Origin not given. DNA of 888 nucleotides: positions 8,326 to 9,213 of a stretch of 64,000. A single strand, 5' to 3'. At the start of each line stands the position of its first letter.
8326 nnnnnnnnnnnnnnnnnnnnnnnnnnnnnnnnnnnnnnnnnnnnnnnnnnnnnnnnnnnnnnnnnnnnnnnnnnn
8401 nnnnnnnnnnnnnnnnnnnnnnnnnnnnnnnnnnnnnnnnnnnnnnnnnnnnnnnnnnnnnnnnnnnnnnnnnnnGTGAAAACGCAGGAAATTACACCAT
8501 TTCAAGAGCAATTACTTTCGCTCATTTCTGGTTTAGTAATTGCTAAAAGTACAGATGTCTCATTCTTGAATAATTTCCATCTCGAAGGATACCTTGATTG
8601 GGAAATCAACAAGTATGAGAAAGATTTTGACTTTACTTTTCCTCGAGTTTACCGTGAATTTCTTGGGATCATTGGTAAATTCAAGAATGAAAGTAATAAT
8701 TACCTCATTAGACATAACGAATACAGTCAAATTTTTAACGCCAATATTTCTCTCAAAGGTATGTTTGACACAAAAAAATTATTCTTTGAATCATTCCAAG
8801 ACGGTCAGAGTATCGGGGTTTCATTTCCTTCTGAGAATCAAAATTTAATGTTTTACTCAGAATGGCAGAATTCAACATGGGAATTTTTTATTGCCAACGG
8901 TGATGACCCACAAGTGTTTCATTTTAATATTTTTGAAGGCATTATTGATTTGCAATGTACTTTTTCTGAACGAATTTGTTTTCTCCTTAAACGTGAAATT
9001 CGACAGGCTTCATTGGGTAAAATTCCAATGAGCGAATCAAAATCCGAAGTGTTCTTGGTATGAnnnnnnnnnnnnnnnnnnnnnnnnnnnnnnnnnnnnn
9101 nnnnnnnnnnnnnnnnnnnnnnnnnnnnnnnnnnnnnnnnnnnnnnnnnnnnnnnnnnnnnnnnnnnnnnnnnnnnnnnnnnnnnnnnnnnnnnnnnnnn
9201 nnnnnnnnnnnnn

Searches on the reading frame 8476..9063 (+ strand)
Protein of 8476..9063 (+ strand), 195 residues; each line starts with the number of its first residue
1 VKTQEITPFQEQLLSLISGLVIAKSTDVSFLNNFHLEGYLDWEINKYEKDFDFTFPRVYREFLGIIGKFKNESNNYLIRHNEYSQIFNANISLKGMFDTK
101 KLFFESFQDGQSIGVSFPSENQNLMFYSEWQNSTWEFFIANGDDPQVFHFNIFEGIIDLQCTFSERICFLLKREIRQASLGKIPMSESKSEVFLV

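Call 4: search_protein_families(library=pfam, proteins=[window:8476-9063:+], max_evalue=1)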
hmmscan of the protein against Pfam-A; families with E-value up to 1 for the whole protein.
window:8476-9063:+ (195 aa): 3 families
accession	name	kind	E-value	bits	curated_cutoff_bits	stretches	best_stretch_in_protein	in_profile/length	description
PF09346.15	SMI1_KNR4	-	0.0015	19.6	25.4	1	42-158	5-114/125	SMI1 / KNR4 family (SUKH-1)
PF14568.11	SUKH_6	-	0.0023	18.9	27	1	43-127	3-100/119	SMI1-KNR4 cell-wall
PF14567.11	SUKH_5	-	0.0059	16.9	27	1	35-69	18-52/142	SMI1-KNR4 cell-wall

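Call 7: find_homologous_proteins(query=window:8476-9063:+, max_evalue=0.01)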
Query window:8476-9063:+ (195 aa): 1 proteins with E <= 0.01 among 45 candidates.
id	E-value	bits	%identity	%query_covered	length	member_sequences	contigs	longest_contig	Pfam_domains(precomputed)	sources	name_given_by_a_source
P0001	1.6e-125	434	100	100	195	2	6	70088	-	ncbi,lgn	-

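Call 11: search_protein_families(library=ncbifam, proteins=[window:8476-9063:+], max_evalue=1)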
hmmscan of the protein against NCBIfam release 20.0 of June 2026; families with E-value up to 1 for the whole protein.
window:8476-9063:+ (195 aa): 0 families

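Call 12: find_encoding_contigs(protein=P0001, flank=10000, max_places=10)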
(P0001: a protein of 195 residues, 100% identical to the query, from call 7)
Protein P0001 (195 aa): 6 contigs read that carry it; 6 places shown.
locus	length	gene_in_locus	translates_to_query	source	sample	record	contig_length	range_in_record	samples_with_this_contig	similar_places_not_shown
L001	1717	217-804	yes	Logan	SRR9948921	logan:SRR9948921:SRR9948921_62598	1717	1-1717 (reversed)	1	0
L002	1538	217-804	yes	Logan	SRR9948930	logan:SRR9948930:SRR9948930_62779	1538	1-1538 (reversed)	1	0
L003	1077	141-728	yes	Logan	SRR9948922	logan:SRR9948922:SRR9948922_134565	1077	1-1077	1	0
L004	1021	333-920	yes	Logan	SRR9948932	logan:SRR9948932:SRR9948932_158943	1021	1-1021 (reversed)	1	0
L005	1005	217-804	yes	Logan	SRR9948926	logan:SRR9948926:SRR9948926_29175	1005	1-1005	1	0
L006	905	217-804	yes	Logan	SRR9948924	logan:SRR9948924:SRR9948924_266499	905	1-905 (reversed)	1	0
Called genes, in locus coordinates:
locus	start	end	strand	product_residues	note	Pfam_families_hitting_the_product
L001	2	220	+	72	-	?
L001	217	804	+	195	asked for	-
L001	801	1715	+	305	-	?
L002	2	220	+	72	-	?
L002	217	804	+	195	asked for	-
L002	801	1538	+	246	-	?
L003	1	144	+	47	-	?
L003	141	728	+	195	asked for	-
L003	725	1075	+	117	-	?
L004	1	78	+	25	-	?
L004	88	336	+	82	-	-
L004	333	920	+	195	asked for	-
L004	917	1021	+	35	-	?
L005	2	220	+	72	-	?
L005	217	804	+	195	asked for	-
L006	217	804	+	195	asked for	-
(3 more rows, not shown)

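Call 17: find_encoding_contigs(protein=P0006, flank=10000, max_places=10)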
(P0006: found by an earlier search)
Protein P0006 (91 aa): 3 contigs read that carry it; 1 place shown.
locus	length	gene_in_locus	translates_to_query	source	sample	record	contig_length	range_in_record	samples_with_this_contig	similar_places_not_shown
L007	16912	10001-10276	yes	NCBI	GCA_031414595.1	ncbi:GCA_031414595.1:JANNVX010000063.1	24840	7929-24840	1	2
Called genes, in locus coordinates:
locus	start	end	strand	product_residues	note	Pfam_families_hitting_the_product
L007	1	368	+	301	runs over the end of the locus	PF08220:HTH_DeoR, PF00455:DeoRC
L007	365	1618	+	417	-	PF01547:SBP_bac_1, PF13416:SBP_bac_8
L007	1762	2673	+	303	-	PF00528:BPD_transp_1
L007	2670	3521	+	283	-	PF00528:BPD_transp_1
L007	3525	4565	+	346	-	PF01380:SIS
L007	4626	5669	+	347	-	PF02030:Lipoprotein_8 (weak), PF01547:SBP_bac_1, PF13416:SBP_bac_8, PF13531:SBP_bac_11 (weak), PF13343:SBP_bac_6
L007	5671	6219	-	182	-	PF18884:TSP3_bac (faint)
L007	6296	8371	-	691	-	PF00069:Pkinase, PF07714:PK_Tyr_Ser-Thr, PF01636:APH (faint), PF03109:ABC1 (weak), PF01436:NHL (faint), PF08450:SGL (faint)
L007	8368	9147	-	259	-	PF00481:PP2C, PF13672:PP2C_2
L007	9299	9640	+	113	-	-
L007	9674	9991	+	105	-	PF00254:FKBP_C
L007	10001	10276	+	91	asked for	-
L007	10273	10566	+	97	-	-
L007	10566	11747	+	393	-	PF05762:VWA_CoxE, PF13519:VWA_2 (weak)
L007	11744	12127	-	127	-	PF02452:PemK_toxin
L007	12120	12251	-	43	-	-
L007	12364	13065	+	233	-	PF00977:His_biosynth, PF01884:PcrB (faint), PF01207:Dus (faint)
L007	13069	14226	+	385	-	PF02771:Acyl-CoA_dh_N, PF02770:Acyl-CoA_dh_M, PF00441:Acyl-CoA_dh_1, PF08028:Acyl-CoA_dh_2, PF21343:ACAD9-ACADV_C, PF21263:Acyl-CoA-dh_C (weak)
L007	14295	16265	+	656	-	PF00456:Transketolase_N, PF02779:Transket_pyr, PF02780:Transketolase_C, PF22613:Transketolase_C_1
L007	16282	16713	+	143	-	-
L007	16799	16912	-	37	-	?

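Call 18: find_encoding_contigs(protein=P0002, flank=10000, max_places=10)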
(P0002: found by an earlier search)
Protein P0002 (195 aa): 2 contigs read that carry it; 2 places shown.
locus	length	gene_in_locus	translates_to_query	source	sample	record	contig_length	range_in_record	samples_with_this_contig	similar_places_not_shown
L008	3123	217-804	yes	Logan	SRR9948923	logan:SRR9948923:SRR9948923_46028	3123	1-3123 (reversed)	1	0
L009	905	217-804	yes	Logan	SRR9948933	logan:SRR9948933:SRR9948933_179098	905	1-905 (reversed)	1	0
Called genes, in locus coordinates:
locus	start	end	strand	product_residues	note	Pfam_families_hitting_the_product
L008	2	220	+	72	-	?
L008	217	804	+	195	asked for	-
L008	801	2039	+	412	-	PF05762:VWA_CoxE, PF13519:VWA_2 (weak)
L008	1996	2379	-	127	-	PF02452:PemK_toxin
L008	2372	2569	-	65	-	-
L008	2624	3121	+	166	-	?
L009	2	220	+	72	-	?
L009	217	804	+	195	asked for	-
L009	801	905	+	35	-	?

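Call 21: search_protein_representatives(protein=window:8476-9063:+)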
Query: 195 residues. Proteins with E-value up to 0.001 (for the whole library): 11; up to 1e-10: 5; up to 1e-30: 4. The best 11 are listed.
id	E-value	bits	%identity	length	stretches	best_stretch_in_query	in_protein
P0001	4.9e-126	434.2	100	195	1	1-195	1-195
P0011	2.3e-35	138.4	45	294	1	8-195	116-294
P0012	1.5e-33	132.6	42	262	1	4-194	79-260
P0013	2.4e-32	128.6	46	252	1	6-195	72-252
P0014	1.2e-19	87.2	38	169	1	9-176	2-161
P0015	3.4e-09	53.1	33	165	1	28-187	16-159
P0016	1.8e-05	40.9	36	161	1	35-169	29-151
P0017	2.8e-05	40.3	29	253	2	26-174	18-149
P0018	2.4e-04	37.3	29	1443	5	130-170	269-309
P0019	6.6e-04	35.8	37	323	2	36-150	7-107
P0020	9.5e-04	35.3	38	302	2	20-72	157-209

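Call 23: search_protein_families(library=pfam, proteins=[P0011, P0012, P0013, P0014, P0015, P0016, P0017, P0019, P0020], max_evalue=0.1)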
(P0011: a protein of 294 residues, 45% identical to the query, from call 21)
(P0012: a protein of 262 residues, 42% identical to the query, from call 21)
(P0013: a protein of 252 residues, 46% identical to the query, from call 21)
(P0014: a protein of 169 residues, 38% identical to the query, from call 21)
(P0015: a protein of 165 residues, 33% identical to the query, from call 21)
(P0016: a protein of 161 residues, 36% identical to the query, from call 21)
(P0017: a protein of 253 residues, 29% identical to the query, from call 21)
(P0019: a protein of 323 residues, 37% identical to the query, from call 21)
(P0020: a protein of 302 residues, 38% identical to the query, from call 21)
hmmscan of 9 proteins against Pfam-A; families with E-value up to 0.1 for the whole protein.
P0011 (294 aa): 3 families
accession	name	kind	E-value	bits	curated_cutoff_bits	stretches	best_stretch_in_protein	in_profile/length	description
PF14568.11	SUKH_6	-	3.4e-06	28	27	1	149-251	1-103/119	SMI1-KNR4 cell-wall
PF09346.15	SMI1_KNR4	-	8.9e-06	26.8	25.4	1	149-258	4-115/125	SMI1 / KNR4 family (SUKH-1)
PF14567.11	SUKH_5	-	0.016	15.5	27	1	144-176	19-51/142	SMI1-KNR4 cell-wall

P0012 (262 aa): 4 families
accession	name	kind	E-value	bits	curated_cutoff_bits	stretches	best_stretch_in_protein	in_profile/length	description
PF09346.15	SMI1_KNR4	-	9.8e-05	23.4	25.4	1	117-223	5-113/125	SMI1 / KNR4 family (SUKH-1)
PF14567.11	SUKH_5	-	0.0013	19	27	1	117-143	25-51/142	SMI1-KNR4 cell-wall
PF16253.10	DUF4909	-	0.0061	16.9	25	1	170-222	44-95/127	Domain of unknown function (DUF4909)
PF14568.11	SUKH_6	-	0.044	14.7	27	0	118-218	3-103/119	SMI1-KNR4 cell-wall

P0013 (252 aa): 3 families
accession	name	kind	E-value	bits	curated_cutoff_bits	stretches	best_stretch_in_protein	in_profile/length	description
PF09346.15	SMI1_KNR4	-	0.013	16.6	25.4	1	109-215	6-114/125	SMI1 / KNR4 family (SUKH-1)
PF14568.11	SUKH_6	-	0.013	16.4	27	1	109-133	3-27/119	SMI1-KNR4 cell-wall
PF14567.11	SUKH_5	-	0.029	14.6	27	1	102-133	19-50/142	SMI1-KNR4 cell-wall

P0014 (169 aa): 2 families
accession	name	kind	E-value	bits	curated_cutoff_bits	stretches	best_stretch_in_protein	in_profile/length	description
PF09346.15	SMI1_KNR4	-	0.00011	23.2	25.4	1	33-148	3-119/125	SMI1 / KNR4 family (SUKH-1)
PF14567.11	SUKH_5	-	0.024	14.9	27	1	27-61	17-51/142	SMI1-KNR4 cell-wall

P0015 (165 aa): 3 families
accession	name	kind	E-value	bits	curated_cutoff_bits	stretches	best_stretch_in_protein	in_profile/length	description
PF09346.15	SMI1_KNR4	-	4.2e-08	34.3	25.4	1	28-124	3-107/125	SMI1 / KNR4 family (SUKH-1)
PF14568.11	SUKH_6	-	7.9e-06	26.8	27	1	30-122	2-100/119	SMI1-KNR4 cell-wall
PF14567.11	SUKH_5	-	0.0036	17.5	27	1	21-102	16-99/142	SMI1-KNR4 cell-wall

P0016 (161 aa): 3 families
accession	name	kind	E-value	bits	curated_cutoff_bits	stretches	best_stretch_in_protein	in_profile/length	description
PF09346.15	SMI1_KNR4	-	2.8e-05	25.2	25.4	1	34-136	3-107/125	SMI1 / KNR4 family (SUKH-1)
PF14568.11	SUKH_6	-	0.0015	19.5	27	1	35-136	1-106/119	SMI1-KNR4 cell-wall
PF14567.11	SUKH_5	-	0.0055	16.9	27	1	28-78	17-64/142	SMI1-KNR4 cell-wall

P0017 (253 aa): 3 families
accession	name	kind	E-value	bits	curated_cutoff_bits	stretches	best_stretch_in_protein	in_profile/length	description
PF09346.15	SMI1_KNR4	-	1.8e-21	77.5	25.4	2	30-148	1-125/125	SMI1 / KNR4 family (SUKH-1)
PF14568.11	SUKH_6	-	5.7e-16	59.5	27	2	35-146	3-119/119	SMI1-KNR4 cell-wall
PF14567.11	SUKH_5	-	8.3e-13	48.8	27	1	12-150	3-141/142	SMI1-KNR4 cell-wall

P0019 (323 aa): 3 families
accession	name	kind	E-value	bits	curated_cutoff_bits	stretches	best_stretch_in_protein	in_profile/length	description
PF09346.15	SMI1_KNR4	-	1.7e-29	103.4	25.4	2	175-291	1-124/125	SMI1 / KNR4 family (SUKH-1)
PF14568.11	SUKH_6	-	4e-24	85.9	27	2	178-290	1-119/119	SMI1-KNR4 cell-wall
PF14567.11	SUKH_5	-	2e-16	60.5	27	2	158-290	4-137/142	SMI1-KNR4 cell-wall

P0020 (302 aa): 8 families
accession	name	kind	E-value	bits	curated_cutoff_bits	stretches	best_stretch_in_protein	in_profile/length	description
PF13637.12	Ank_4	-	4.7e-17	62.1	22.7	2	35-75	7-47/50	Ankyrin repeats (many copies)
PF00023.36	Ank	-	5.5e-16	58.2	21.1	2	91-121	2-32/33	Ankyrin repeat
PF14567.11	SUKH_5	-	6.6e-16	58.8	27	1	156-291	2-139/142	SMI1-KNR4 cell-wall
PF09346.15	SMI1_KNR4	-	1.4e-15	58.4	25.4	1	175-290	1-124/125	SMI1 / KNR4 family (SUKH-1)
PF12796.13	Ank_2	-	4.5e-14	53.2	27.3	1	35-120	7-89/90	Ankyrin repeats (3 copies)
PF14568.11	SUKH_6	-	6.8e-13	49.6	27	1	178-289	1-119/119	SMI1-KNR4 cell-wall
PF13857.12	Ank_5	-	3.7e-10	40.4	27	2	77-127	1-52/56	Ankyrin repeats (many copies)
PF13606.12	Ank_3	-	6.7e-06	26.4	22.3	0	91-118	2-29/30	Ankyrin repeat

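Call 26: find_homologous_proteins(query=A1, max_evalue=0.001)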
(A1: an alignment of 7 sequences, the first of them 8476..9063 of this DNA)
Query A1 (7 sequences) (195 aa, profile of the alignment): 4 proteins with E <= 0.001 among 2104 candidates.
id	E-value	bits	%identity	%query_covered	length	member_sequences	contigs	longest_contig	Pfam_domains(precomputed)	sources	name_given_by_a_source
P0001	4.7e-71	256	100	100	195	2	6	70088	-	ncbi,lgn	-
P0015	5.2e-56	207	27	92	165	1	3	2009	PF09346.16,PF14568.12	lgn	-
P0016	4.1e-47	178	33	67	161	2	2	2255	-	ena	-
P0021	1.5e-38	150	29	67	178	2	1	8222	-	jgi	jgi:hypothetical protein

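Call 29: find_encoding_contigs(protein=P0011, flank=8000, max_places=6)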
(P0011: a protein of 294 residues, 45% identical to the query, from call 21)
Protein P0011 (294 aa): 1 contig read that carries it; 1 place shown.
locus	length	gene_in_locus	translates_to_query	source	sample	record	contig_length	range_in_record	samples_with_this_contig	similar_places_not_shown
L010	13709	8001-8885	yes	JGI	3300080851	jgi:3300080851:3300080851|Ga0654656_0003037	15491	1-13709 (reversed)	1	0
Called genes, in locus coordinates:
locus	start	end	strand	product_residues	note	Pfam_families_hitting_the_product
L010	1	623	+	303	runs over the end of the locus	PF00528:BPD_transp_1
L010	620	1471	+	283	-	PF00528:BPD_transp_1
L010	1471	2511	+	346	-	PF01380:SIS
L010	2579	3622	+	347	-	PF02030:Lipoprotein_8 (weak), PF01547:SBP_bac_1, PF13416:SBP_bac_8, PF13531:SBP_bac_11 (weak), PF13343:SBP_bac_6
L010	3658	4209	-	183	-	PF18884:TSP3_bac (faint)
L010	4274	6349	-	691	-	PF00069:Pkinase, PF07714:PK_Tyr_Ser-Thr, PF01636:APH (faint), PF03109:ABC1 (weak), PF01436:NHL (faint), PF08450:SGL (faint)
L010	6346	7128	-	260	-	PF00481:PP2C, PF13672:PP2C_2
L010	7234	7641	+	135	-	-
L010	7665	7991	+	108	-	PF00254:FKBP_C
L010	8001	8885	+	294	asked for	PF09346:SMI1_KNR4 (weak), PF14568:SUKH_6 (weak)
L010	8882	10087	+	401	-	PF05762:VWA_CoxE, PF13519:VWA_2 (weak)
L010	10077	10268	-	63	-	-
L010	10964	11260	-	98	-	-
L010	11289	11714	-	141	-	-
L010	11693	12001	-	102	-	-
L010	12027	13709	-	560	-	?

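Call 30: find_encoding_contigs(protein=P0012, flank=8000, max_places=6)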
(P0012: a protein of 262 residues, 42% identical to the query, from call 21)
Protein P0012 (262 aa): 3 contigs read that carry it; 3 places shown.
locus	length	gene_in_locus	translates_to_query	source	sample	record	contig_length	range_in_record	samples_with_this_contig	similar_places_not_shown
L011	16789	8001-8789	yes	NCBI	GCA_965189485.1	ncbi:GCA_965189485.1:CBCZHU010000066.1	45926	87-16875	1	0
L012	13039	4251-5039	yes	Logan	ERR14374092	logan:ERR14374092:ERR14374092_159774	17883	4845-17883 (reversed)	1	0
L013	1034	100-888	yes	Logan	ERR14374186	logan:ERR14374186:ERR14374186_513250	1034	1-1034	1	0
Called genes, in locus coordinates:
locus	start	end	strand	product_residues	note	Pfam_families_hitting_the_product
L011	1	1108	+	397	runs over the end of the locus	?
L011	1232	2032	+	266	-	PF01261:AP_endonuc_2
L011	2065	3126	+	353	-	PF01408:GFO_IDH_MocA, PF03447:NAD_binding_3, PF02894:GFO_IDH_MocA_C, PF22725:GFO_IDH_MocA_C3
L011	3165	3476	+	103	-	-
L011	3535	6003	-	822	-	PF06165:GH94_b-supersand, PF17167:Glyco_hydro_94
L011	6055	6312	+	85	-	-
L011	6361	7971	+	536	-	PF00270:DEAD (weak), PF04851:ResIII, PF06733:DEAD_2 (faint), PF13307:Helicase_C_2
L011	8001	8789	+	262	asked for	-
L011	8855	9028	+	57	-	-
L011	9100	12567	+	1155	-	PF03704:BTAD, PF13191:AAA_16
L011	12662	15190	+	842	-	PF00112:Peptidase_C1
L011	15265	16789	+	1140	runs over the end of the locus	PF00801:PKD, PF18911:PKD_4, PF13620:CarboxypepD_reg (weak), PF04151:PPC (faint)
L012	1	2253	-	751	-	?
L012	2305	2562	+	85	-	-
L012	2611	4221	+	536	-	PF00270:DEAD (weak), PF04851:ResIII, PF06733:DEAD_2 (faint), PF13307:Helicase_C_2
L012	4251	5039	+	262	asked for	-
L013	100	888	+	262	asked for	-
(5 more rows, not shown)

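Call 31: find_encoding_contigs(protein=P0013, flank=8000, max_places=6)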
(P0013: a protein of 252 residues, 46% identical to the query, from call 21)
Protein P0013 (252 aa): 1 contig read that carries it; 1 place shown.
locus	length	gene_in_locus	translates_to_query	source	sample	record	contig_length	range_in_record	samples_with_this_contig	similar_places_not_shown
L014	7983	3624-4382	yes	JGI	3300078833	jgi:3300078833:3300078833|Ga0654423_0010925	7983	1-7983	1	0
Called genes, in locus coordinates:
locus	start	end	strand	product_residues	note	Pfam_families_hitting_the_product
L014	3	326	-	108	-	?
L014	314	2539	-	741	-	-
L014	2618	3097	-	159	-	PF13673:Acetyltransf_10, PF00583:Acetyltransf_1, PF13508:Acetyltransf_7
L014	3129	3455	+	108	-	PF00254:FKBP_C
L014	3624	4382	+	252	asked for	-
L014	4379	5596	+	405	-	PF05762:VWA_CoxE, PF13519:VWA_2 (weak)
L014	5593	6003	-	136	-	PF01381:HTH_3, PF13560:HTH_31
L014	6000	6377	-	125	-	PF09907:HigB_toxin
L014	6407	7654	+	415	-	PF00682:HMGL-like, PF22617:HCS_D2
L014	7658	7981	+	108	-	?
